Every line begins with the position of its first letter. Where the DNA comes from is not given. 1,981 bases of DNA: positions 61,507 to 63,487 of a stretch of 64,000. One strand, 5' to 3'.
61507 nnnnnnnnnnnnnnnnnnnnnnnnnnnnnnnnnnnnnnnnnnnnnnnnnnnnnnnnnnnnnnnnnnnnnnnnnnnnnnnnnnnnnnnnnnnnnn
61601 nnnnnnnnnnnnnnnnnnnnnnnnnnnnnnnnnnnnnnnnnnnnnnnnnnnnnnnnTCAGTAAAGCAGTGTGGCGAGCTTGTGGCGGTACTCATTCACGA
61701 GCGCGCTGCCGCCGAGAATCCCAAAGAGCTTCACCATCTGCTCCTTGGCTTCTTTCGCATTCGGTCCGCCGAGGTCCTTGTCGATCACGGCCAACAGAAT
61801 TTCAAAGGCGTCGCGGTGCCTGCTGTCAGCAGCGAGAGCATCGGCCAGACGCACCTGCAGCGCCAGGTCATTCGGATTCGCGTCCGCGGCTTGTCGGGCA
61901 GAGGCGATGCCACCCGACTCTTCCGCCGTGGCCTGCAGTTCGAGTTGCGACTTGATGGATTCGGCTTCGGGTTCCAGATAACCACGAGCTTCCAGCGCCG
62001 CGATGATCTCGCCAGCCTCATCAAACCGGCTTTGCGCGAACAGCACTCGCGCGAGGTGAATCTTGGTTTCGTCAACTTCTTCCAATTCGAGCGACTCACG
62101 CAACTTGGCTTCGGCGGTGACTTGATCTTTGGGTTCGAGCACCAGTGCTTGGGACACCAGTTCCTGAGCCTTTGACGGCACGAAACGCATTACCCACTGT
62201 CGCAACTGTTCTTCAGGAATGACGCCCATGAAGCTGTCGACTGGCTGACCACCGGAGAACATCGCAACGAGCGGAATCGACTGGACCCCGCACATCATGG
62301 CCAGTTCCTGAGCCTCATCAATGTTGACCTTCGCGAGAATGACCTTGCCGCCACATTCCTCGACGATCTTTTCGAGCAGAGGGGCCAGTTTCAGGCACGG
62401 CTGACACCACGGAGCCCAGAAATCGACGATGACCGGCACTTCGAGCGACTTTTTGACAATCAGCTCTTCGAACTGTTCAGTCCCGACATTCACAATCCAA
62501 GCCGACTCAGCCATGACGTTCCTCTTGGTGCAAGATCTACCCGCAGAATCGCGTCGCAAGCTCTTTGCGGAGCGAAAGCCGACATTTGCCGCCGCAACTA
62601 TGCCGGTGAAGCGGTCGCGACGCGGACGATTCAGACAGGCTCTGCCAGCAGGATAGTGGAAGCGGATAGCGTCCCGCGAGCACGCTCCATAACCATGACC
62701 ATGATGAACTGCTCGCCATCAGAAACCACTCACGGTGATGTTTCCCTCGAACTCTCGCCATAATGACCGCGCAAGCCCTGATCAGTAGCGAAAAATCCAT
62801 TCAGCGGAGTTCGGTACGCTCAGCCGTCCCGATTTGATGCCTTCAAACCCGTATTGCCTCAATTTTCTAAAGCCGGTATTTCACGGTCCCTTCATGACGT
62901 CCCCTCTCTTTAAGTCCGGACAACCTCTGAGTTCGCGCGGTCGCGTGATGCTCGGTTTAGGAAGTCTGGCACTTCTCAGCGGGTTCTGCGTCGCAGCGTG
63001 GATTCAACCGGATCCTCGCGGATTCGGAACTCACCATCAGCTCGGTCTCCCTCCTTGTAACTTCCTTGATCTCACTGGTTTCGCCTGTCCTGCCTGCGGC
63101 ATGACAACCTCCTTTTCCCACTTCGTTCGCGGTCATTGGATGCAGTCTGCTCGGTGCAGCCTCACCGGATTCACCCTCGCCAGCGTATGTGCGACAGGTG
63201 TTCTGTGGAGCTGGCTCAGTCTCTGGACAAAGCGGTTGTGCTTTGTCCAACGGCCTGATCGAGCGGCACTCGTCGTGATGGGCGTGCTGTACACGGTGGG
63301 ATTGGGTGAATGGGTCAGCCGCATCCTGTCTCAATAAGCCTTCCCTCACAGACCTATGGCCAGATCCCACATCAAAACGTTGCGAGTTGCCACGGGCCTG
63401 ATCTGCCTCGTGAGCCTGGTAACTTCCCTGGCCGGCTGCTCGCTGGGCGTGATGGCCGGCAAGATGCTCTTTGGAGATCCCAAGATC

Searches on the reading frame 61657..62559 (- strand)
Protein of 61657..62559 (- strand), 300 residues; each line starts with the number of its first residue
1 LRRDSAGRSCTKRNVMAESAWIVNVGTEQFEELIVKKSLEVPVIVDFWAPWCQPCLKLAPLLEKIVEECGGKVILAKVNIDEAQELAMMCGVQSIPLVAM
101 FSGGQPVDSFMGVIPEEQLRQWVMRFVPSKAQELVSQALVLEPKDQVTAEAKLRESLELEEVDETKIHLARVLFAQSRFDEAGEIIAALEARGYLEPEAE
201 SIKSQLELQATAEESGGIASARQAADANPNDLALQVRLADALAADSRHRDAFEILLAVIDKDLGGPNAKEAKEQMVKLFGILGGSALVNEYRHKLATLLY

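Call 10: search_protein_families(library=pfam, proteins=[window:61657-62559:-], max_evalue=0.001)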
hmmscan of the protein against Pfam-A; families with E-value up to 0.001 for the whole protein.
window:61657-62559:- (300 aa): 6 families
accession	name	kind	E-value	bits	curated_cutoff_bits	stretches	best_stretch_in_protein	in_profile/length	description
PF00085.26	Thioredoxin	-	6.5e-24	84.4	23.5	1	24-123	4-101/103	Thioredoxin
PF14561.12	TPR_20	-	1.1e-18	67.8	25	1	212-300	2-90/90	Tetratricopeptide repeat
PF14559.12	TPR_19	-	2.2e-06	28.3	25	0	149-206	10-68/68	Tetratricopeptide repeat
PF13098.12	Thioredoxin_2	-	3.5e-05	24.5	27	1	40-122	5-103/104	Thioredoxin-like domain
PF13905.12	Thioredoxin_8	-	0.00046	20.9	27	1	42-85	3-48/94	Thioredoxin-like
PF13192.12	Thioredoxin_3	-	0.00086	19.7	24.8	0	50-123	8-75/76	Thioredoxin domain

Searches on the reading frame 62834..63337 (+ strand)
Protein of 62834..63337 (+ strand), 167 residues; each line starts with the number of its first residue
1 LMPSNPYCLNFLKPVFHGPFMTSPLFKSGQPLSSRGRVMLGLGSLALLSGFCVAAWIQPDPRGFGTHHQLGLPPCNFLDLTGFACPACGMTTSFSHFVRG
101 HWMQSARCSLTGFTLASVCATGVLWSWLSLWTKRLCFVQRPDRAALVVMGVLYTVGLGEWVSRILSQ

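Call 10: search_protein_families(library=pfam, proteins=[window:62834-63337:+], max_evalue=0.001)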
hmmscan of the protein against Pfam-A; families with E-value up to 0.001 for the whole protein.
window:62834-63337:+ (167 aa): 1 family
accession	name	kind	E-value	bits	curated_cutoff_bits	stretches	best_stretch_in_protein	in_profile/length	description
PF10825.13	DUF2752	-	1.5e-11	44.6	27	1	75-120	1-46/49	Protein of unknown function (DUF2752)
